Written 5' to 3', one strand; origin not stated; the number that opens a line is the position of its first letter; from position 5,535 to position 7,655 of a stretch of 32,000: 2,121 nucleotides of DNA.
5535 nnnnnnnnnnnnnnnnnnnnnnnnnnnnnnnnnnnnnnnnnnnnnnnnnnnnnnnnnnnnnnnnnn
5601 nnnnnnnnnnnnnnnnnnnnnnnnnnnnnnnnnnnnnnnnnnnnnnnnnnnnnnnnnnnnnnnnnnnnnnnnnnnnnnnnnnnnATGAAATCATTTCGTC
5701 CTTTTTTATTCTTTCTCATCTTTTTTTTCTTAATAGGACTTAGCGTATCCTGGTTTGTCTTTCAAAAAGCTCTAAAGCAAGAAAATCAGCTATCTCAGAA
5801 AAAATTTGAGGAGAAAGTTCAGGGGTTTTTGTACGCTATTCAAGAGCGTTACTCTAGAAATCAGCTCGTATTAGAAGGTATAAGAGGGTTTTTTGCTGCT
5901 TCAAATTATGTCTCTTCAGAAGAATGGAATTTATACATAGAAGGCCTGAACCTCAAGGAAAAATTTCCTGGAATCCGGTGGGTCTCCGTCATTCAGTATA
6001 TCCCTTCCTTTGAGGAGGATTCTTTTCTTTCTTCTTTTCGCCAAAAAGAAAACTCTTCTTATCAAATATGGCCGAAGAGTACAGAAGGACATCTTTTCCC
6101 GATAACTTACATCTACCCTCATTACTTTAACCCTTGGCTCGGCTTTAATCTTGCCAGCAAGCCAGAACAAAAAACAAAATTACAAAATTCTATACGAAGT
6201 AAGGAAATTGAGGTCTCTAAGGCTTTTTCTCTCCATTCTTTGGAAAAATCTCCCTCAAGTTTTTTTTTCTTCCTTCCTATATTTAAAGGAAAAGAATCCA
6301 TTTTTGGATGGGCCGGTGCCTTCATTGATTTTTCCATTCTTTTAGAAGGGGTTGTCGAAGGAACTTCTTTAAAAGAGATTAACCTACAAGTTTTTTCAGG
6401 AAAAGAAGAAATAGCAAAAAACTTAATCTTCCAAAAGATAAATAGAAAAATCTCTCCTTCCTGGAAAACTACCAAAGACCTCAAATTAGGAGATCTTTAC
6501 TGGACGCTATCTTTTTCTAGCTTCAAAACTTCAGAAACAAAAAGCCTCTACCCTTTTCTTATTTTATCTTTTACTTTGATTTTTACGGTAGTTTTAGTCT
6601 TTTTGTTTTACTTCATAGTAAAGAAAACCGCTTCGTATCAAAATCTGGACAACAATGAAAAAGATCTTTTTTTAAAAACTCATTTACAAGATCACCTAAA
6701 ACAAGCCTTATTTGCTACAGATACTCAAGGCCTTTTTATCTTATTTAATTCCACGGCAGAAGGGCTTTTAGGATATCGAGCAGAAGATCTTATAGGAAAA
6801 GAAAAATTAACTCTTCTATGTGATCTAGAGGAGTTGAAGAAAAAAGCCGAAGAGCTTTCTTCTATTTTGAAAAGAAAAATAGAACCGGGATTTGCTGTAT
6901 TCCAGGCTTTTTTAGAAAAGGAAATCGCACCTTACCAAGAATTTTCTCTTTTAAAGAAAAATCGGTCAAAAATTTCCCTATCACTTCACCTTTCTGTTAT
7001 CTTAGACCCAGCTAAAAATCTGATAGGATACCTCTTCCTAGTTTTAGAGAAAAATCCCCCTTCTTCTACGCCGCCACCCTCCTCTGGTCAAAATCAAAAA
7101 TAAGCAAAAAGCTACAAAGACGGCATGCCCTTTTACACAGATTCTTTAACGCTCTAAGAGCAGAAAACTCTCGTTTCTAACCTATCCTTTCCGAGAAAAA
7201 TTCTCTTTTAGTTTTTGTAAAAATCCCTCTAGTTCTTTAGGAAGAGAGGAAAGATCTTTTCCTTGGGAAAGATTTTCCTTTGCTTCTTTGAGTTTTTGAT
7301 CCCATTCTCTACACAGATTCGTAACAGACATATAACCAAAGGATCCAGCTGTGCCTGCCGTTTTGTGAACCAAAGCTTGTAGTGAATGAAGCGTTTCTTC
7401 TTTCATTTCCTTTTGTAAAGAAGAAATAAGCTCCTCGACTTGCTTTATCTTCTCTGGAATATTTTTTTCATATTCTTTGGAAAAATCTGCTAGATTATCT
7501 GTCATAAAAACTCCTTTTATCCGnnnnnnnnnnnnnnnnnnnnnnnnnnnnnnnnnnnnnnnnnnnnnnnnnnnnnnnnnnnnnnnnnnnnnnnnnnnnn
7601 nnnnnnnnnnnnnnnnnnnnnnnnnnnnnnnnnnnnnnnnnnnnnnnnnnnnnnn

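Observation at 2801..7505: Fully split His-Asp-His phosphorelay (HK, REC, CHASE-PAS, HPt) with no output domain in the window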

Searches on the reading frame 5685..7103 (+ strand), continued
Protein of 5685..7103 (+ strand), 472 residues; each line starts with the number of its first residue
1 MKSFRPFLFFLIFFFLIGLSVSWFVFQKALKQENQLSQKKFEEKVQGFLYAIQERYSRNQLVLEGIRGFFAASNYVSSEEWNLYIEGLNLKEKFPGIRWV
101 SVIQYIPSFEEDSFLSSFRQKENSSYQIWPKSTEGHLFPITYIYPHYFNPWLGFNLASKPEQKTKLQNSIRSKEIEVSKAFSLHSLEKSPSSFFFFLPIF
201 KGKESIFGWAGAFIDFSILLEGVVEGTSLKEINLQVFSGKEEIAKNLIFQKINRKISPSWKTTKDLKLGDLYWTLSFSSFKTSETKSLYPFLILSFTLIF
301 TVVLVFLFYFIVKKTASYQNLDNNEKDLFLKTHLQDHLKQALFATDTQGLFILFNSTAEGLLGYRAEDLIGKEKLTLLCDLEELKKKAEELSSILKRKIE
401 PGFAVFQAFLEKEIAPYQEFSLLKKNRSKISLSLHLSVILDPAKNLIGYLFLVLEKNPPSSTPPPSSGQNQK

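Call 83: find_encoding_contigs(protein=P0133, flank=10000, max_places=1)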
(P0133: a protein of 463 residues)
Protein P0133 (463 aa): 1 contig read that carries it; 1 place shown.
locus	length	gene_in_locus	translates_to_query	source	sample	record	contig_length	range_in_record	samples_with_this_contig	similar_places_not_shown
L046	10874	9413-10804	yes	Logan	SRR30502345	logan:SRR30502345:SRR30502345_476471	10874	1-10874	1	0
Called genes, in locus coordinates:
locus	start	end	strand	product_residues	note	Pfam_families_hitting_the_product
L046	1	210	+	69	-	?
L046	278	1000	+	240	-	PF00696:AA_kinase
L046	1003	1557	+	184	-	PF01765:RRF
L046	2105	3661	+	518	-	PF25023:TEN_YD-shell (weak)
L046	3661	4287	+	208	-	-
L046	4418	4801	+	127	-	-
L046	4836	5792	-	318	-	-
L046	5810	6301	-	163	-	-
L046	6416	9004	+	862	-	PF00512:HisKA, PF02518:HATPase_c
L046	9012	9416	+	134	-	PF00072:Response_reg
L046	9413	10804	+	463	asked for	PF03924:CHASE, PF00989:PAS, PF13426:PAS_9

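Call 87: search_solved_structures(query=L043:12668-14083:+, max_evalue=0.00001)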
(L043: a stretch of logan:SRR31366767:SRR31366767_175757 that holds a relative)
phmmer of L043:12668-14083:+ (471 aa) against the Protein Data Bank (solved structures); distinct sequences matched with E-value up to 0.00001: 0.

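Call 88: search_protein_families(library=ncbifam, proteins=[L043:12668-14083:+, L002:3217-4581:+, L043:11703-12671:+, L043:9171-10919:+, L002:4575-6533:+], max_evalue=0.001)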
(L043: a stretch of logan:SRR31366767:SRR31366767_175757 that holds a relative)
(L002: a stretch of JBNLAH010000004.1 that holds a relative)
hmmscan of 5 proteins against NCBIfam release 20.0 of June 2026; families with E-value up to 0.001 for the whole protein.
L043:12668-14083:+ (471 aa): 11 families
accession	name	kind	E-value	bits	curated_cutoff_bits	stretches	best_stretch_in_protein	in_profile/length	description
TIGR03937.1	PgaC_IcaA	equivalog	1.8e-30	106.2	422.3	2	131-334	97-283/407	poly-beta-1,6-N-acetyl-D-glucosamine synthase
TIGR03111.1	glyc2_xrt_Gpos1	hypoth_equivalog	1.1e-19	70.6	363.95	1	7-440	5-403/439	TIGR03111 family XrtG-associated glycosyltransferase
TIGR04242.1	nodulat_NodC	equivalog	4.8e-12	45.5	550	1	33-189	26-162/395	chitooligosaccharide synthase NodC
TIGR03030.1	CelA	equivalog_domain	3.6e-11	41.8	699.1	1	3-324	82-380/714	UDP-forming cellulose synthase catalytic subunit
NF007482.0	PRK10073.1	equivalog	5.9e-08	32.1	423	0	52-103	3-54/334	glycosyltransferase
NF008558.0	PRK11498.1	equivalog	2.2e-07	29.2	992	1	142-323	336-503/872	UDP-forming cellulose synthase catalytic subunit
TIGR04283.1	glyco_like_mftF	equivalog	4.7e-07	29.6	182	1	60-188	4-101/221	TIGR04283 family arsenosugar biosynthesis glycosyltransferase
NF041875.1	EPS_EpsD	equivalog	2e-06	27.5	370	0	253-285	162-196/325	exopolysaccharide biosynthesis glycosyltransferase EpsD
NF047683.1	TeichurnBiosyTuaG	equivalog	4.2e-05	23.3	400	0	55-186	6-114/252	teichuronic acid biosynthesis protein TuaG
TIGR03469.1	HpnB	hypoth_equivalog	0.00023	20.3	379.25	1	17-104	6-94/386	hopene-associated glycosyltransferase HpnB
TIGR04182.1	glyco_TIGR04182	equivalog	0.00043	19.8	325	0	141-196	55-110/293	S-layer glycoprotein N-glycosyltransferase AglJ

L002:3217-4581:+ (454 aa): 18 families
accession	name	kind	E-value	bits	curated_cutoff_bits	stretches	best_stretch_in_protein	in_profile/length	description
TIGR03937.1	PgaC_IcaA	equivalog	2.2e-38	132.3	422.3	2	132-346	97-292/407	poly-beta-1,6-N-acetyl-D-glucosamine synthase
TIGR03111.1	glyc2_xrt_Gpos1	hypoth_equivalog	1.9e-26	92.9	363.95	2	132-334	103-296/439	TIGR03111 family XrtG-associated glycosyltransferase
TIGR03030.1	CelA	equivalog_domain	1.1e-14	53.4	699.1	2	250-330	309-383/714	UDP-forming cellulose synthase catalytic subunit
TIGR04242.1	nodulat_NodC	equivalog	4.4e-12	45.7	550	1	22-322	13-282/395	chitooligosaccharide synthase NodC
TIGR04283.1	glyco_like_mftF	equivalog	1.1e-11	44.7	182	1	58-182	1-95/221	TIGR04283 family arsenosugar biosynthesis glycosyltransferase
NF007482.0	PRK10073.1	equivalog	5.4e-09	35.5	423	1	54-175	4-101/334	glycosyltransferase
NF010496.0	PRK13915.1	equivalog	1e-07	31.3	262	1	44-102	22-80/307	glucosyl-3-phosphoglycerate synthase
NF053846.1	glyco_with_XrtP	equivalog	1.2e-07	30.8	520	0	309-358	283-332/440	XrtP-associated glycosyltransferase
NF041875.1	EPS_EpsD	equivalog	1.9e-07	30.8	370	0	59-179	2-99/325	exopolysaccharide biosynthesis glycosyltransferase EpsD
TIGR03965.1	mycofact_glyco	equivalog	4.3e-06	25.9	280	0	50-104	68-124/467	mycofactocin biosynthesis glycosyltransferase MftF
NF008558.0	PRK11498.1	equivalog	7.9e-06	24.1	992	0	52-100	269-320/872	UDP-forming cellulose synthase catalytic subunit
NF058614.1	PPMAGASynPpgS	equivalog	8.1e-06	25.4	370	1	59-118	3-60/226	polyprenyl-phospho-N-acetylgalactosaminyl synthase PpgS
NF047683.1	TeichurnBiosyTuaG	equivalog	1.4e-05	24.9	400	1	54-104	4-54/252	teichuronic acid biosynthesis protein TuaG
NF007986.1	PRK10714.1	equivalog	3.2e-05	23.1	529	0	53-108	3-61/316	undecaprenyl-phosphate 4-deoxy-4-formamido-L-arabinose transferase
NF038299.1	EPS_HpsN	equivalog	4e-05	22.7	425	0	56-98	1-43/317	hormogonium polysaccharide biosynthesis glycosyltransferase HpsN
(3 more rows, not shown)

L043:11703-12671:+ (322 aa): 2 families
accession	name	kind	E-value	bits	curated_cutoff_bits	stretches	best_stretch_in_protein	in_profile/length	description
TIGR02270.1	TIGR02270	subfamily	0.00022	20.4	206.8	1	157-298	66-208/410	TIGR02270 family protein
NF010374.0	PRK13800.1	equivalog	0.00023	19.6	1196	0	211-300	690-775/898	fumarate reductase/succinate dehydrogenase flavoprotein subunit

L043:9171-10919:+ (582 aa): 8 families
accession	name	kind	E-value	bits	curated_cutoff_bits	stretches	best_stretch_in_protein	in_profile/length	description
TIGR02917.1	PEP_TPR_lipo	equivalog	6.3e-10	37.6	312.2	1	124-195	289-534/899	XrtA/PEP-CTERM system TPR-repeat protein PrsT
NF040959.1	MamA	equivalog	1.4e-07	31.1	200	1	109-186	50-127/204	magnetosome protein MamA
TIGR00540.1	TPR_hemY_coli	hypoth_equivalog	1.2e-05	24.2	142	1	115-187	311-382/385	heme biosynthesis-associated TPR protein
TIGR02521.1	type_IV_pilW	equivalog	1.7e-05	24.5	154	1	127-188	96-159/234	type IV pilus biogenesis/stability protein PilW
NF052415.1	T3SS_chap_SctY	equivalog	1.8e-05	25.2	70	0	129-219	5-100/106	type III secretion apparatus assembly chaperone SctY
NF009037.0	PRK12370.1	equivalog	0.00022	19.8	589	1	117-182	359-424/553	HilA/EilA family virulence transcriptional regulator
NF008756.0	PRK11788.1-4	equivalog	0.00045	19.4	474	0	37-95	193-251/389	lipopolysaccharide assembly protein LapB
NF033762.1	social_mot_Tgl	equivalog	0.0006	19.2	225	1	10-239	14-245/252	social motility TPR repeat lipoprotein Tgl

L002:4575-6533:+ (652 aa): 28 families (the best 25 are shown)
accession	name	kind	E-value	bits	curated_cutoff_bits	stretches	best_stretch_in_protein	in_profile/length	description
TIGR02917.1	PEP_TPR_lipo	equivalog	3.8e-26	91.2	312.2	2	32-233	166-353/899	XrtA/PEP-CTERM system TPR-repeat protein PrsT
NF040959.1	MamA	equivalog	5.3e-22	78.3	200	3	146-258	42-154/204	magnetosome protein MamA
TIGR02552.1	LcrH_SycD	equivalog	1.2e-19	70.4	104.8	2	145-238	22-115/136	SycD/LcrH family type III secretion system chaperone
TIGR02521.1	type_IV_pilW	equivalog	4.9e-17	62.3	154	3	212-278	34-100/234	type IV pilus biogenesis/stability protein PilW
TIGR02795.1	tol_pal_ybgF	equivalog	5.7e-16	59.2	90.1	2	31-133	8-116/119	tol-pal system protein YbgF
TIGR00540.1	TPR_hemY_coli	hypoth_equivalog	1.2e-14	53.9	142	1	132-268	252-384/385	heme biosynthesis-associated TPR protein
NF053607.1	CHU_0125_OmpA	equivalog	1.2e-14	53.8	620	2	6-126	3-120/639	CHU_0125 family OmpA-like outer membrane integrity protein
NF033920.0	C39_PA2778_fam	equivalog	2.2e-12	47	150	1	31-118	162-249/255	PA2778 family cysteine peptidase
NF052415.1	T3SS_chap_SctY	equivalog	8.7e-11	42.3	70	0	36-116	17-100/106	type III secretion apparatus assembly chaperone SctY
NF047507.1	TPR_BatC_Lepto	exception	5.2e-10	39.2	175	2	150-246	33-133/214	TPR repeat-containing protein BatC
NF033758.1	gliding_GltE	equivalog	9.2e-10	38.1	225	1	199-276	76-153/411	adventurous gliding motility TPR repeat lipoprotein GltE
TIGR03939.1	PGA_TPR_OMP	equivalog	1.3e-08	33.6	366.65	1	32-132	93-193/800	poly-beta-1,6 N-acetyl-D-glucosamine export porin PgaA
NF008520.0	PRK11447.1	equivalog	2.6e-08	32.1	858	1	32-291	468-723/1157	cellulose synthase complex outer membrane protein BcsC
NF033762.1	social_mot_Tgl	equivalog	6.6e-08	32.2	225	1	179-296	35-150/252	social motility TPR repeat lipoprotein Tgl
NF052400.1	M48_BAM_BepA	equivalog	1.3e-07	30.8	570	1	150-286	316-452/483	beta-barrel assembly-enhancing protease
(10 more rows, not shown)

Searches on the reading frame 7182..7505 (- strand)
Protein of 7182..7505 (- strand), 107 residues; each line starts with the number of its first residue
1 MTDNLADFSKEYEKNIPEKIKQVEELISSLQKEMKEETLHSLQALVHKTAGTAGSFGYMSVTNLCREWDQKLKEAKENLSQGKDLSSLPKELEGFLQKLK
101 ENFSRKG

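Call 3: search_protein_families(library=pfam, proteins=[window:7182-7505:-], max_evalue=0.1)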
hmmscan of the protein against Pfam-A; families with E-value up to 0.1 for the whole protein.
window:7182-7505:- (107 aa): 9 families
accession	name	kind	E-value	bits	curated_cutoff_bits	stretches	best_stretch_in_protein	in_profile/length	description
PF01627.28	Hpt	-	3.1e-10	40.6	24.6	1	21-93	8-79/84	Hpt domain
PF01442.23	Apolipoprotein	-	0.0016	18.6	90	1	3-104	95-186/190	Apolipoprotein A1/A4/E domain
PF20226.3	DUF6585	-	0.0058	16.5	27.7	1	12-61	134-181/249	Family of unknown function (DUF6585)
PF09903.14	DUF2130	-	0.0089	15.8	26.7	1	4-53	188-240/255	Uncharacterized protein conserved in bacteria (DUF2130)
PF18476.7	PIN_8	-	0.022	15.1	26.1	1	10-91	42-124/227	PIN like domain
PF16326.10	ABC_tran_CTD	-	0.03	15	32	1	10-41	8-38/69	ABC transporter C-terminal domain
PF10157.14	BORCS6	-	0.043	14.4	35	0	15-100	15-91/101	BLOC-1-related complex sub-unit 6 C-terminal helix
PF07289.17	BBL5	-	0.084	12.3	23.8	1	34-82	19-66/334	Bardet-Biedl syndrome 5 protein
PF12998.12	ING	-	0.091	13.8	23.9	0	5-49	23-70/102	Inhibitor of growth proteins N-terminal histone-binding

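Call 4: search_protein_families(library=ncbifam, proteins=[window:7182-7505:-], max_evalue=0.1)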
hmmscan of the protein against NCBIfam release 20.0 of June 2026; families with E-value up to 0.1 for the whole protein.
window:7182-7505:- (107 aa): 5 families
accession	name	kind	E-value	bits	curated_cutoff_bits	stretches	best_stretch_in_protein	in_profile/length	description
TIGR02956.1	TMAO_torS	equivalog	5.4e-06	24.8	676.5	1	21-88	889-956/967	TMAO reductase system sensor histidine kinase/response regulator TorS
NF008318.0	PRK11107.1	equivalog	0.0004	18.6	890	1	20-80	834-894/920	two-component sensor histidine kinase BarA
NF011874.0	PRK15347.1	equivalog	0.00046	18.3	852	1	14-94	836-913/921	two component system sensor kinase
NF041948.1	Phrelay_LuxU_Vib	equivalog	0.0018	18.6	140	1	22-84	31-92/110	quorum-sensing phosphorelay protein LuxU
NF005607.0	PRK07353.1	equivalog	0.038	13.7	131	1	5-86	52-132/155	F0F1 ATP synthase subunit B'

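Call 10: find_encoding_contigs(protein=window:7182-7505:-, flank=10000, max_places=6)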
Protein window:7182-7505:- (107 aa): no gene with exactly this product is on record in the collection.

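Call 24: find_homologous_proteins(query=window:7182-7505:-, max_evalue=0.01)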
Query window:7182-7505:- (107 aa): 1 proteins with E <= 0.01 among 13 candidates.
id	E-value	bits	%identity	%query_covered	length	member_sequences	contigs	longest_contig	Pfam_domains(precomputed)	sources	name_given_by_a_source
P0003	9.3e-62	223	100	100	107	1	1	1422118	PF01627.29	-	-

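Call 75: search_solved_structures(query=A9, max_evalue=1, show_alignments=2)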
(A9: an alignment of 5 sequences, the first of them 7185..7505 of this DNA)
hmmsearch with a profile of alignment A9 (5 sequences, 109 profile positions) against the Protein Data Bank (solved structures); distinct sequences matched with E-value up to 1: 37.
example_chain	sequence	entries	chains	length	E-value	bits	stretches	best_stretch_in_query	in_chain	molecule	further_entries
2ld6_A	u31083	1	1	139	5e-06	30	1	17-95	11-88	Chemotaxis protein CheA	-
1tqg_A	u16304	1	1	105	1.3e-05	28.6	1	18-95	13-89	Chemotaxis protein cheA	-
8ow8_A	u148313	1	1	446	0.00019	24.9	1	1-71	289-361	Botulinum-like toxin eBoNT/J light chain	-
6ff6_A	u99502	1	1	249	0.00028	24.3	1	28-106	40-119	BRIC1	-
3iqt_A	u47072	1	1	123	0.0035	20.8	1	32-98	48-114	Signal transduction histidine-protein kinase barA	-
3ur1_C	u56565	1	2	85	0.018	18.5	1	20-84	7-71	Methyl-accepting chemotaxis protein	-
1yvi_A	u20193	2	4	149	0.019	18.4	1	28-84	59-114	histidine-containing phosphotransfer protein | Histidine-containing phosphotransfer protein 1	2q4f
4jpb_B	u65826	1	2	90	0.019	18.4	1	20-84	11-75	Methyl-accepting chemotaxis protein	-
8rqj_B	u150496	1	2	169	0.026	18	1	24-73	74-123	HPt domain-containing protein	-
8pbw_B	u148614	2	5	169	0.027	18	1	24-73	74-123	HPt domain-containing protein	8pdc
3myf_A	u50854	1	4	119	0.03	17.8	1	25-104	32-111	Sensor protein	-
3g6b_A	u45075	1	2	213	0.04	17.4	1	5-88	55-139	Methyl-accepting chemotaxis protein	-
2or2_A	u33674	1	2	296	0.041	17.4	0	11-61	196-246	1-phosphatidylinositol phosphodiesterase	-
1wn0_A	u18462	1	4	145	0.058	16.9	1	41-101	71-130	histidine-containing phosphotransfer protein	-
2lch_A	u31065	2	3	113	0.06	16.9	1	13-96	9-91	Protein OR38 | computationally designed four-helix bundle protein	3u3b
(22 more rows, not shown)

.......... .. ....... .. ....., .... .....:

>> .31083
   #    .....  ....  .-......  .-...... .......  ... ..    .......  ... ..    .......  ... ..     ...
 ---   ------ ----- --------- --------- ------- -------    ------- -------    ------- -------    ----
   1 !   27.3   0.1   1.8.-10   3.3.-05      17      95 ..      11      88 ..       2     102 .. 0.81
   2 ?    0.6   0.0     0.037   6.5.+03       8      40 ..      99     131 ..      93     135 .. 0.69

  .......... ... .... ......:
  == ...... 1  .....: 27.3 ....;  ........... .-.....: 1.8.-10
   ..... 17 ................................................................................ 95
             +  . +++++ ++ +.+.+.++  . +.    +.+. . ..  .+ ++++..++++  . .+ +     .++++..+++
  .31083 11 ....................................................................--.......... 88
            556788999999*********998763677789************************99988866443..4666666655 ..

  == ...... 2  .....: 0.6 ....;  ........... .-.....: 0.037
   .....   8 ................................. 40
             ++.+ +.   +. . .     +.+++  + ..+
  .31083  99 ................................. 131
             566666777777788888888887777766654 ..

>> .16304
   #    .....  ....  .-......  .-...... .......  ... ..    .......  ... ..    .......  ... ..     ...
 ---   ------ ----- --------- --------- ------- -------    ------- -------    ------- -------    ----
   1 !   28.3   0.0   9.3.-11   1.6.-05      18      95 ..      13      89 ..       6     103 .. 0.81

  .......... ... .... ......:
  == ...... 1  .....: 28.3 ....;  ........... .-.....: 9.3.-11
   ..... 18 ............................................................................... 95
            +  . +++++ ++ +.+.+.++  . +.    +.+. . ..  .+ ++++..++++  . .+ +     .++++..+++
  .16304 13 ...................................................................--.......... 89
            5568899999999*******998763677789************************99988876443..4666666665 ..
